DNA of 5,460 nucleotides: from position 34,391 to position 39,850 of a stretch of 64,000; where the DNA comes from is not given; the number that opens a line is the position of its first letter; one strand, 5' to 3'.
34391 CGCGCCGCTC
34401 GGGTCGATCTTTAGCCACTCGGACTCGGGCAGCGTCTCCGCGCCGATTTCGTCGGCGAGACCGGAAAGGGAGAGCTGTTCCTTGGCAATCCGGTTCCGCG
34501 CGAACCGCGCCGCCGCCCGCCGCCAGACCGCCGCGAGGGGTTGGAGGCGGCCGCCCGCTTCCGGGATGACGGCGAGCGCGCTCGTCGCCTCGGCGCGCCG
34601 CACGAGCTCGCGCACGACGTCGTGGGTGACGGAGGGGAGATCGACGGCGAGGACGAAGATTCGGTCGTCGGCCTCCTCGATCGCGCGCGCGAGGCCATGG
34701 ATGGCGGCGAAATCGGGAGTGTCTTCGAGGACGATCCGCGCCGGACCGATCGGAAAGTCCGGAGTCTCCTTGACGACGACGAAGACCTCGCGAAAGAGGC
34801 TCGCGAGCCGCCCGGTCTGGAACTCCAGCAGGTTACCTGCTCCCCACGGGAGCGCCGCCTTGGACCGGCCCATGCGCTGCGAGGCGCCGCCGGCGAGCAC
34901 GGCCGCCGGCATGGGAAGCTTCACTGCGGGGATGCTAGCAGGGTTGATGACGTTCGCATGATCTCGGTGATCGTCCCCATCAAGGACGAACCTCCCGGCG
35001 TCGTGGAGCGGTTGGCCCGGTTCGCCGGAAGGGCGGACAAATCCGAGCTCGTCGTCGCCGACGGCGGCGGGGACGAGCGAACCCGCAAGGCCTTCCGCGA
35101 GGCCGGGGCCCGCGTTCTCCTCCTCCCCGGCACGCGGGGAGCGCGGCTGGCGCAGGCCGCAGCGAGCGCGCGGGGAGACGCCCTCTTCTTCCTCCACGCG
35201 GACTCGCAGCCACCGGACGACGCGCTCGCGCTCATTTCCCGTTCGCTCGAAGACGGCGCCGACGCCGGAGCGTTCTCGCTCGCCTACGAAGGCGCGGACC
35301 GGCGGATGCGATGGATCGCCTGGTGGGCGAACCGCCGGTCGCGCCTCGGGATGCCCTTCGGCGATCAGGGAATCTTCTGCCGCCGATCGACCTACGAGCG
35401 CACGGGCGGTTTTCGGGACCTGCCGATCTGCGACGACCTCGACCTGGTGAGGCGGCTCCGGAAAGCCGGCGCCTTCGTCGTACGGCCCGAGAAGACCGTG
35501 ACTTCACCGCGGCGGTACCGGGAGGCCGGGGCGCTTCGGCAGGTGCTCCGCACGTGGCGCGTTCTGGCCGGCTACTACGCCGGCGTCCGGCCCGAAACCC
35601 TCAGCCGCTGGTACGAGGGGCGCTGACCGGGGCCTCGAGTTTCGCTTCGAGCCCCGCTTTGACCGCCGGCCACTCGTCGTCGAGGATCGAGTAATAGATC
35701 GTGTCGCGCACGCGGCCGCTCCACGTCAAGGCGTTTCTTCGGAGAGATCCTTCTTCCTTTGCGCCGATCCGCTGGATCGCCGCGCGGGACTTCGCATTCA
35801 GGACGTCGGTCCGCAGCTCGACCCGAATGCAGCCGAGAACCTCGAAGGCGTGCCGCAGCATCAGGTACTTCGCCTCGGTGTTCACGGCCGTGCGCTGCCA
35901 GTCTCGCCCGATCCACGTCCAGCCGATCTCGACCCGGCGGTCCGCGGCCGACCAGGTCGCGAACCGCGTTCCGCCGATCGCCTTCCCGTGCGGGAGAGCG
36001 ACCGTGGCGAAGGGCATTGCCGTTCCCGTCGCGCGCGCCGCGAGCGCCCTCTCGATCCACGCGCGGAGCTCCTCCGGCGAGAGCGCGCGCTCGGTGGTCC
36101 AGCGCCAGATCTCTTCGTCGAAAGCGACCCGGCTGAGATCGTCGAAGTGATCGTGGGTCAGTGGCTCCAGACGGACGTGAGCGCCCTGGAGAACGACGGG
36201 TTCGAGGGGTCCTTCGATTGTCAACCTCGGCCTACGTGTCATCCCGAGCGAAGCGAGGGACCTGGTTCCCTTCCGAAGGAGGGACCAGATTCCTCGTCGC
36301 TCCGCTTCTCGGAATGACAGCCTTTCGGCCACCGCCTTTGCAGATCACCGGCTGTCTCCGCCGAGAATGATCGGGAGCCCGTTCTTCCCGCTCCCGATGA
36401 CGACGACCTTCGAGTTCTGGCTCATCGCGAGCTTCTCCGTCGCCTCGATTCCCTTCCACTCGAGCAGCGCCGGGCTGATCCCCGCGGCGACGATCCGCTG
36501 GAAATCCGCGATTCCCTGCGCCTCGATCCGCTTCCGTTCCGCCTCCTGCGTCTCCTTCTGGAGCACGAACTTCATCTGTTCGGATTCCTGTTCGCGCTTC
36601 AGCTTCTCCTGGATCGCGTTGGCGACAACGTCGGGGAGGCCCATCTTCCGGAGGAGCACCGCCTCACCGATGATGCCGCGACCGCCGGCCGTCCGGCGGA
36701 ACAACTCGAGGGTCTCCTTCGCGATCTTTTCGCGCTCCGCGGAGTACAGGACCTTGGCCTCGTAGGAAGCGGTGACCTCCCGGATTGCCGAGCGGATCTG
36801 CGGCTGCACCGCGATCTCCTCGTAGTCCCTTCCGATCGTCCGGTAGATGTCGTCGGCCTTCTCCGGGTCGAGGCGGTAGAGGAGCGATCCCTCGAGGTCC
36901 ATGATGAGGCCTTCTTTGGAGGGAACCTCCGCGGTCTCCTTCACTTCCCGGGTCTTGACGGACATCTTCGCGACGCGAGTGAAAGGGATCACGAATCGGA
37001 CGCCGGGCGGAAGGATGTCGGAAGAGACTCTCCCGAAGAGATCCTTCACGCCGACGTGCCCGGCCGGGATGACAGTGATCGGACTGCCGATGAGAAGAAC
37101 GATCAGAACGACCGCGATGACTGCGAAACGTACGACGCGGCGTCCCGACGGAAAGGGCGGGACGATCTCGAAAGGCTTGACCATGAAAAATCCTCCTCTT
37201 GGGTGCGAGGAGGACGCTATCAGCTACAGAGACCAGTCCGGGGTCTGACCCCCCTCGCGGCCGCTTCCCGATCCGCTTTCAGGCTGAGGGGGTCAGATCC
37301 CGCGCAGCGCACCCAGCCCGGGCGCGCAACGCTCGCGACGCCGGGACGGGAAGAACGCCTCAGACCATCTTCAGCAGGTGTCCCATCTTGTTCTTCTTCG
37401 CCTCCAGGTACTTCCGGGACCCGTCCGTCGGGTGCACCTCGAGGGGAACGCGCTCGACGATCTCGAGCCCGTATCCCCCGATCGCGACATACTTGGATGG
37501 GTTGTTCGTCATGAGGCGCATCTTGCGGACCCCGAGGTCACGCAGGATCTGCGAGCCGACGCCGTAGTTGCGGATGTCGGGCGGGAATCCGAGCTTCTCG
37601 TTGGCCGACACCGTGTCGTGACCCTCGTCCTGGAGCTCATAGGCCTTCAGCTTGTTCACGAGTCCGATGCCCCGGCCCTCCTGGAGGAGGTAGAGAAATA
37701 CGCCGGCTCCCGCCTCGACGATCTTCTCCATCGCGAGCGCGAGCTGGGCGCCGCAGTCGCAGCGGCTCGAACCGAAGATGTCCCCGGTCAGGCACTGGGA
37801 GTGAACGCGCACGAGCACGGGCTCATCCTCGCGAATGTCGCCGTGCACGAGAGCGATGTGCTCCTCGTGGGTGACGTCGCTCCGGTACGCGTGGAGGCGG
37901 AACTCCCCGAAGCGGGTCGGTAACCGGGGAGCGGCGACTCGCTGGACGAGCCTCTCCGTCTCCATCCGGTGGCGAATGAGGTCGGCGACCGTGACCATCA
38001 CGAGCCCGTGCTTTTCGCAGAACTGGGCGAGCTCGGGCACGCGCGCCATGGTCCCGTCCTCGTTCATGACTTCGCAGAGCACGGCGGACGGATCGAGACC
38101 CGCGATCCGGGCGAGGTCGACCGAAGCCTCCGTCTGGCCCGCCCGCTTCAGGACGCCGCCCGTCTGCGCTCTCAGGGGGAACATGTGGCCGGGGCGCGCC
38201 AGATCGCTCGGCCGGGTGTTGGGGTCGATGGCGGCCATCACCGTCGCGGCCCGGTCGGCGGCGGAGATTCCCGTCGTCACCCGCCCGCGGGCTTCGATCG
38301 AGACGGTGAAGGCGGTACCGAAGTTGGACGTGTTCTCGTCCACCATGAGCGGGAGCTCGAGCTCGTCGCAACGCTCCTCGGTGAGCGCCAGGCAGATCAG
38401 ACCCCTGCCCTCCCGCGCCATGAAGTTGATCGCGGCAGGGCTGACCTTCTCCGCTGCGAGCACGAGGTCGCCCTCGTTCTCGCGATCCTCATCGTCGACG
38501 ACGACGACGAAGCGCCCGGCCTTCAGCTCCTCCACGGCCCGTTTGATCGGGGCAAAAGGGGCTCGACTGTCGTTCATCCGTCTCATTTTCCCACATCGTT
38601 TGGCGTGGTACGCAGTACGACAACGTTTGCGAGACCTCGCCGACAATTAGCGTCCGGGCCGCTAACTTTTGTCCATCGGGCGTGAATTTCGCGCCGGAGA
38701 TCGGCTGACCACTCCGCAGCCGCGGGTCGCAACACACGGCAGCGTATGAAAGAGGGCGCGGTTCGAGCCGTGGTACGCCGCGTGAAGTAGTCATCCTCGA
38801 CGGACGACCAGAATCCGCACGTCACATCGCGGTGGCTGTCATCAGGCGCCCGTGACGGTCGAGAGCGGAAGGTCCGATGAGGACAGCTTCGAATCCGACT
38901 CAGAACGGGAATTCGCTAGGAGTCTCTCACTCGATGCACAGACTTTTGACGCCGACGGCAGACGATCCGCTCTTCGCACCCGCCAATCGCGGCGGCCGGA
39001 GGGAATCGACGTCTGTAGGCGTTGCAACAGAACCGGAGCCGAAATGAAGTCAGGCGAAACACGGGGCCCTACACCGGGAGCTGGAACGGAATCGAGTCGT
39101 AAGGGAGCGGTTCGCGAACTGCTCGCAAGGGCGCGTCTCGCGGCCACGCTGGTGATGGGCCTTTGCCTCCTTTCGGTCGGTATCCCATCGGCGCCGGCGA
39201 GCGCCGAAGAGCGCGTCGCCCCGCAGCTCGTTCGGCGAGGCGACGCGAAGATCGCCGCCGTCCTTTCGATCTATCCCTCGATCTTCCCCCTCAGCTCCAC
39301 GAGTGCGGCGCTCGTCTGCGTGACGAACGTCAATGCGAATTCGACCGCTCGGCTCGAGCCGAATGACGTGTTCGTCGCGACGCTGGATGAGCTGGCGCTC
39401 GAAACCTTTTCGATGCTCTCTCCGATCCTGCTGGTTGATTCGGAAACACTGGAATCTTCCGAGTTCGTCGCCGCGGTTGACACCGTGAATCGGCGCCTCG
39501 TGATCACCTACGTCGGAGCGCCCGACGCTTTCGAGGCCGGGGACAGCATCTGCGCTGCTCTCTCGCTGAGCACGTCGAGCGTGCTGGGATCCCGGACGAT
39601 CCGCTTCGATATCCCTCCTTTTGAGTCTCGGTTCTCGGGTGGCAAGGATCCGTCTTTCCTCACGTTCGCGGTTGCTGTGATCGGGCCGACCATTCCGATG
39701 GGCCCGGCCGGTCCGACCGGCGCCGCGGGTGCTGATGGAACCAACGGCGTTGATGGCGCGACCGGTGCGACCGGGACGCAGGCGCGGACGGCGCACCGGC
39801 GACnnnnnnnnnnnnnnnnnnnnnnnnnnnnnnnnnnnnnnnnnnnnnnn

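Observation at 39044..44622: Giant secreted collagen-like (Gly-X-Y)~518 gene of ~1,860 codons with an unusual, purely acidic, Pro-poor composition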

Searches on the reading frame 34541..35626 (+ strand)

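Call 44: search_protein_families(library=pfam, max_evalue=0.001, proteins=[window:34541-35626:+])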
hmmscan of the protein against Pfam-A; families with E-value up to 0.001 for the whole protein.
window:34541-35626:+ (361 aa): 1 family
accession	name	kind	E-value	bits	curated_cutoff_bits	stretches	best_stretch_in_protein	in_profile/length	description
PF00535.33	Glycos_transf_2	-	1.8e-10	41.4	23.3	1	142-278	1-149/168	Glycosyl transferase family 2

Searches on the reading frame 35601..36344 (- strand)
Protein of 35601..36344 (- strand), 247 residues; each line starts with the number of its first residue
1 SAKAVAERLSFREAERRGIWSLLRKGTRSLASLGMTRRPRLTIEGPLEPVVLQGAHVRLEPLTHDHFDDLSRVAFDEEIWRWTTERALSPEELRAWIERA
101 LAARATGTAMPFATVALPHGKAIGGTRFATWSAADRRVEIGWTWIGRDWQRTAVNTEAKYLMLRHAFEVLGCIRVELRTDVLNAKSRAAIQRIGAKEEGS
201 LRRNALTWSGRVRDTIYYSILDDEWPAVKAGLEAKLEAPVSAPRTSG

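Call 44: search_protein_families(library=pfam, max_evalue=0.001, proteins=[window:35601-36344:-])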
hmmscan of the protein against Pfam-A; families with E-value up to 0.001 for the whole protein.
window:35601-36344:- (247 aa): 2 families
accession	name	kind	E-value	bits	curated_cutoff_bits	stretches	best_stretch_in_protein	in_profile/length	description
PF13302.13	Acetyltransf_3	-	1.4e-20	74.8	25.4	1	57-196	2-138/138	Acetyltransferase (GNAT) domain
PF00583.31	Acetyltransf_1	-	1.2e-05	26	20.7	1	86-194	14-115/116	Acetyltransferase (GNAT) family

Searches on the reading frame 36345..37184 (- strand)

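Call 44: search_protein_families(library=pfam, max_evalue=0.001, proteins=[window:36345-37184:-])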
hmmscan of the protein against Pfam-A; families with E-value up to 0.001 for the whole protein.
window:36345-37184:- (279 aa): 1 family
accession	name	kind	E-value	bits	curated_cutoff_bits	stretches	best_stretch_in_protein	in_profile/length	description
PF01145.31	Band_7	-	1.5e-29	103.7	23.6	1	38-212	2-169/176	SPFH domain / Band 7 family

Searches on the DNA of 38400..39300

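Call 61: search_rna_families(source=window, start=38400, end=39300, threshold=evalue, max_evalue=0.01)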
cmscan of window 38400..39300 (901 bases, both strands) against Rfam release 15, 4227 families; matches with E-value up to 0.01: 0.
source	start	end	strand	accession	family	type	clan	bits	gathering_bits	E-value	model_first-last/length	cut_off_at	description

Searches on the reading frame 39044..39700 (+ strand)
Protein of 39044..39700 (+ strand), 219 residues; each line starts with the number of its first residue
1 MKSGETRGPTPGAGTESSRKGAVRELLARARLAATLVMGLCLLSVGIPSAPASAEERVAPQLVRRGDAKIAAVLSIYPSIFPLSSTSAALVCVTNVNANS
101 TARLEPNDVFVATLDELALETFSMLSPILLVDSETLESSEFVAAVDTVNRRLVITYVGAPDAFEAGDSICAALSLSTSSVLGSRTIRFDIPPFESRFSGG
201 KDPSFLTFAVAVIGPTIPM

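Call 9: search_protein_families(library=pfam, max_evalue=1, proteins=[window:39044-39700:+])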
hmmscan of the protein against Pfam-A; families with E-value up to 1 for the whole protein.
window:39044-39700:+ (219 aa): 1 family
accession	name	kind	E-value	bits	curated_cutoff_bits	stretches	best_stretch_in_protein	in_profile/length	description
PF13082.11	DUF3931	-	0.093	13.2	25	1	126-163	25-63/66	Protein of unknown function (DUF3931)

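Call 10: find_homologous_proteins(query=window:39044-39700:+)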
Query window:39044-39700:+ (219 aa): 3 proteins with E <= 0.001 among 3371 candidates.
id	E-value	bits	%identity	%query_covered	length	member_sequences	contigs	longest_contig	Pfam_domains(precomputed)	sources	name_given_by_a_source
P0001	4.8e-130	449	100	100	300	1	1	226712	-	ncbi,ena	-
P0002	1.8e-68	248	64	86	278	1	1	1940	PF01391.24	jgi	jgi:hypothetical protein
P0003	1.8e-65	238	65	82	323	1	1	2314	PF01391.24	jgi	jgi:hypothetical protein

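Call 13: find_encoding_contigs(protein=P0001, flank=10000, max_places=3)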
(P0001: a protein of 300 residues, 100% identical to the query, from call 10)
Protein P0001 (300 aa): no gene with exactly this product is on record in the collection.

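Call 14: list_cluster_members(proteins=[P0001, P0009, P0031, P0005])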
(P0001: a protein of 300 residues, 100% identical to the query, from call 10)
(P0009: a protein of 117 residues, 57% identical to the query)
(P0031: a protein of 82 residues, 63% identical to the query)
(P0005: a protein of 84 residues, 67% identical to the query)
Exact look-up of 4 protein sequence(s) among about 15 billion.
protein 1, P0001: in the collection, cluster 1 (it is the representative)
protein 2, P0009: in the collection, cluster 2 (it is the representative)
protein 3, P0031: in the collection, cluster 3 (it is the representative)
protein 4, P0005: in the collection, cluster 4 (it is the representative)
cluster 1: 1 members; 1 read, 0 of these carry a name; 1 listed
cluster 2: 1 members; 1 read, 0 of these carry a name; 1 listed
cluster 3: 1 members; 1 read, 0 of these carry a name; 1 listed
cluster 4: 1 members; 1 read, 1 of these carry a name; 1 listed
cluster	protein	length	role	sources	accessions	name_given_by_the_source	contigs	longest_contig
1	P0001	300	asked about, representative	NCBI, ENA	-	-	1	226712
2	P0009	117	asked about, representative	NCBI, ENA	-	-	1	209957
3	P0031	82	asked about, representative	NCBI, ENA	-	-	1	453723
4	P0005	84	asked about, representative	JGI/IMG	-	hypothetical protein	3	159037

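Call 28: find_related_loci(query=A3, collection=metagenome_contigs, flank=10000)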
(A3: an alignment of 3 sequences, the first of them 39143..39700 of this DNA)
Query A3 (186 aa) in metagenome_contigs; peptide patterns used: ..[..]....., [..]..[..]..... (x = any residue, [..] = any of these).
205 stretches matched a pattern, but none encodes a relative of the query by tblastn (E <= 1e-3).

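Call 29: find_encoding_contigs(protein=P0003, flank=10000, max_places=4)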
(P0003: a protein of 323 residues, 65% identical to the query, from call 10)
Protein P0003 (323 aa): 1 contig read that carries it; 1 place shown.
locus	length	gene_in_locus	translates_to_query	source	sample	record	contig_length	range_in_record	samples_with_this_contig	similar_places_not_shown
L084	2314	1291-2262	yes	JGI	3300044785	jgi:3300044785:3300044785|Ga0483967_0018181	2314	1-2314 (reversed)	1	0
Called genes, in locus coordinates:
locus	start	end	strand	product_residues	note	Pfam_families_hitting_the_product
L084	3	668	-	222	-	?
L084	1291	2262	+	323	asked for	PF01391:Collagen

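Call 30: find_encoding_contigs(protein=P0002, flank=10000, max_places=4)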
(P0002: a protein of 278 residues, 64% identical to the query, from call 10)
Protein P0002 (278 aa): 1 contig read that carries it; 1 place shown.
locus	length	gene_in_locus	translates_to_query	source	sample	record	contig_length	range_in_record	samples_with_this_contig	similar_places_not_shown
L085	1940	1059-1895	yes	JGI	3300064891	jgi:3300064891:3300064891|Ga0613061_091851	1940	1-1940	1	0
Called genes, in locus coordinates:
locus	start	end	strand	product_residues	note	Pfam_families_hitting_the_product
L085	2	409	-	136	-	?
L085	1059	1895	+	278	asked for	PF01391:Collagen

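Call 47: predict_structure(alignment_id=A3)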
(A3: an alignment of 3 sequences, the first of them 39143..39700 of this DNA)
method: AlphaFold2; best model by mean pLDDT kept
length: 186 residues; sequences in the alignment: 3
mean_pLDDT: 44.5   pTM: 0.43
mean pLDDT of the five models: 44.5, 40.6, 40.4, 38.7, 37.1
residues with pLDDT >= 90: 0; 70-90: 11; 50-70: 60; < 50: 115
segments of 3 or more residues with pLDDT < 50: 1-57, 137-186
pLDDT, mean of each block of 10 residues (from residue 1): 30 29 25 32 36 45 53 64 55 51 59 69 68 53 35 34 37 34 27
secondary structure, 60 per line:
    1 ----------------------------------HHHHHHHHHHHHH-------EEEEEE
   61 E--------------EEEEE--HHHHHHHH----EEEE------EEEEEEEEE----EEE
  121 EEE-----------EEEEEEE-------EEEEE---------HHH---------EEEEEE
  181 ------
elements in order: H35-47 E55-61 E76-80 H83-90 E95-98 E105-113 E118-123 E135-141 E149-153 E175-180

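Call 51: search_protein_families(library=ncbifam, max_evalue=0.1, proteins=[window:39044-39700:+])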
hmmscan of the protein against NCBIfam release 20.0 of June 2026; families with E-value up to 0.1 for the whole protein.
window:39044-39700:+ (219 aa): 0 families
